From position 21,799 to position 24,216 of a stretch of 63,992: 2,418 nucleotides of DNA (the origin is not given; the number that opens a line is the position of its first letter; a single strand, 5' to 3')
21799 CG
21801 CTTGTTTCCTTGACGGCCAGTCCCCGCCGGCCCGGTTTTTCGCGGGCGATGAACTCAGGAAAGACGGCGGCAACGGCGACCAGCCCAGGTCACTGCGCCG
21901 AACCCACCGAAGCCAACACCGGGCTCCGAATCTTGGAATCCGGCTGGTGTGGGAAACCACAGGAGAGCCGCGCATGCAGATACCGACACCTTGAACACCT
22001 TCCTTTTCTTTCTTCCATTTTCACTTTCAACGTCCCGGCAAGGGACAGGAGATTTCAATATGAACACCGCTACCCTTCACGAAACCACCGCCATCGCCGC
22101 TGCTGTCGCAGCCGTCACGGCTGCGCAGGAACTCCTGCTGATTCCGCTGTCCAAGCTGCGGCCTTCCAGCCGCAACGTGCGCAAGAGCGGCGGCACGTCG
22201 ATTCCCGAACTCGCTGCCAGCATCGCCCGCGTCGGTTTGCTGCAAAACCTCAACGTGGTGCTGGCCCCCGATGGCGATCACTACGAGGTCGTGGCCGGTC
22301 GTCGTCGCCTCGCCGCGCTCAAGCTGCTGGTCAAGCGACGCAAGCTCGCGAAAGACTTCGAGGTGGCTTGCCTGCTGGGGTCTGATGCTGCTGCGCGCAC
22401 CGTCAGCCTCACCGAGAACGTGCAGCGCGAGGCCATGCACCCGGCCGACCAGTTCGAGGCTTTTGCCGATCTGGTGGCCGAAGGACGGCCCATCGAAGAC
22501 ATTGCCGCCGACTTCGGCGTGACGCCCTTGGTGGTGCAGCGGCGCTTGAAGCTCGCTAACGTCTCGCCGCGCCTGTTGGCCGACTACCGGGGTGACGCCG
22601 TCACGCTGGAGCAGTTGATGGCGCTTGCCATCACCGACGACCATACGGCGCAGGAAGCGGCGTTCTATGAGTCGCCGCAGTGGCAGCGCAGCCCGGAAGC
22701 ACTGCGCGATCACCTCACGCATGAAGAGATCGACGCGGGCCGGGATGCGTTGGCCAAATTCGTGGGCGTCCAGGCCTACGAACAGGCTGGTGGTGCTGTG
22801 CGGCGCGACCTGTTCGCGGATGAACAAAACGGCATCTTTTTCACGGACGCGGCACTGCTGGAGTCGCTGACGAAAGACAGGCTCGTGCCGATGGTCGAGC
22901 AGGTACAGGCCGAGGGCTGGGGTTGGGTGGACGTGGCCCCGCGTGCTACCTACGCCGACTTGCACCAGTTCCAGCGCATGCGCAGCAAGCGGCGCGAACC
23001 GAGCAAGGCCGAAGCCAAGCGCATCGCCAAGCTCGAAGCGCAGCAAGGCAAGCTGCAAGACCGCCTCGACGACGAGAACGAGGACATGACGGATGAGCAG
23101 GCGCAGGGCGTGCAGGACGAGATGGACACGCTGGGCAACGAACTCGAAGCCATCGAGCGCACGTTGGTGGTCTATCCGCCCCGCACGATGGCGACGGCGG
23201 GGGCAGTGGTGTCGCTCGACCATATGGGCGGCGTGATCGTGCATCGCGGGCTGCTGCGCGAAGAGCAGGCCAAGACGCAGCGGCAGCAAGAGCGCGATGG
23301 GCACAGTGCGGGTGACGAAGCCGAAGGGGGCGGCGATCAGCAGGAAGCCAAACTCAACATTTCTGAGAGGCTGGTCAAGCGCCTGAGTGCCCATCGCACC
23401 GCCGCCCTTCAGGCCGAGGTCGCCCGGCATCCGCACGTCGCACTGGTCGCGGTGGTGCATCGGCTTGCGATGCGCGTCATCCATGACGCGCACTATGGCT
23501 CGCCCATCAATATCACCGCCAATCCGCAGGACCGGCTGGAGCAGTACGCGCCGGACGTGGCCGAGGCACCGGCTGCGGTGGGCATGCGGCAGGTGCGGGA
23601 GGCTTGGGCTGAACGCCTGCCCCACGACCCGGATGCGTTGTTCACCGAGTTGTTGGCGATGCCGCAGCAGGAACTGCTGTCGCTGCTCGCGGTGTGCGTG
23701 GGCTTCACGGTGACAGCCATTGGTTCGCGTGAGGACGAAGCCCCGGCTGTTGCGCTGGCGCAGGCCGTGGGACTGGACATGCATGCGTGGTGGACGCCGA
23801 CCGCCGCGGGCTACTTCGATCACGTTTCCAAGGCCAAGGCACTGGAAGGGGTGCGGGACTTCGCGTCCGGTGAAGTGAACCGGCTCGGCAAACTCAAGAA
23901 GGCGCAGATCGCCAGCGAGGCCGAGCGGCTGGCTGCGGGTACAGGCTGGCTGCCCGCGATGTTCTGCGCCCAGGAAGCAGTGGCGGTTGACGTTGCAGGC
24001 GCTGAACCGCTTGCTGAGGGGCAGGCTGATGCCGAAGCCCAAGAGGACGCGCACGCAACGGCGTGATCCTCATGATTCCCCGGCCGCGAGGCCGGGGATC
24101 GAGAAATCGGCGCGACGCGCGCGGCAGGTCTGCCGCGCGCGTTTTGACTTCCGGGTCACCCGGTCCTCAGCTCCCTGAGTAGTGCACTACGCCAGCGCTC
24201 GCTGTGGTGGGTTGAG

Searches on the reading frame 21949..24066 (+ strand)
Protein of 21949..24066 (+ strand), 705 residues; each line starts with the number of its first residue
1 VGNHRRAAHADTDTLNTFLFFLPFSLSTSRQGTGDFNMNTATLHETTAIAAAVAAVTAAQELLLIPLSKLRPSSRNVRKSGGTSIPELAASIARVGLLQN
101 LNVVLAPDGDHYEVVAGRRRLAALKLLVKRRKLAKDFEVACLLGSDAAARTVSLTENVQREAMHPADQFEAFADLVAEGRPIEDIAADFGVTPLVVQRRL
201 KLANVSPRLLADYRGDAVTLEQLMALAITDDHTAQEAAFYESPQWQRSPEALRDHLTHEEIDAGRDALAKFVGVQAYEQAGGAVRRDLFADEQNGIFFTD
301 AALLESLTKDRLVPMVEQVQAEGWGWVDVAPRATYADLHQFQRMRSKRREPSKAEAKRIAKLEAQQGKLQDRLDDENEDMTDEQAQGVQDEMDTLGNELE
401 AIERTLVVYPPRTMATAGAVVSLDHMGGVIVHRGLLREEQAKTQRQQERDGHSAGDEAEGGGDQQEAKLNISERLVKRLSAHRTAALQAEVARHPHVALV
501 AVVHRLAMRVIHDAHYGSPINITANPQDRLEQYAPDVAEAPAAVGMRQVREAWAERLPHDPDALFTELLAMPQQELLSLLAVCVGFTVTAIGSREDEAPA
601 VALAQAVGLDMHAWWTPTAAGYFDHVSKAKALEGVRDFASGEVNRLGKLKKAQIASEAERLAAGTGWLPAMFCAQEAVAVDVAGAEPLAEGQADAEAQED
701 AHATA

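Call 67: search_protein_families(library=padloc, proteins=[window:21949-24066:+], max_evalue=0.001)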
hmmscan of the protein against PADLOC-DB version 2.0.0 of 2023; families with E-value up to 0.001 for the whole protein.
window:21949-24066:+ (705 aa): 2 families
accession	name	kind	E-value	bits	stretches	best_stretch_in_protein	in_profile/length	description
PDLC03998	PD-Lambda-5_A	-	4.5e-05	20.4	1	82-134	39-94/466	-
PDLC04007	PD-Lambda-5_A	-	0.00026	18.2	1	84-138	41-94/454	-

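Call 68: search_protein_families(library=pfam, proteins=[window:21949-24066:+], max_evalue=0.001)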
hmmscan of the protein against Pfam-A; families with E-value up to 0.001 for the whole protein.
window:21949-24066:+ (705 aa): 1 family
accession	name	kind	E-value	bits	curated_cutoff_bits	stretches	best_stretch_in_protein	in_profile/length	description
PF02195.25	ParB_N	-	5e-05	23.7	26.3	1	62-159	3-95/95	ParB N-terminal domain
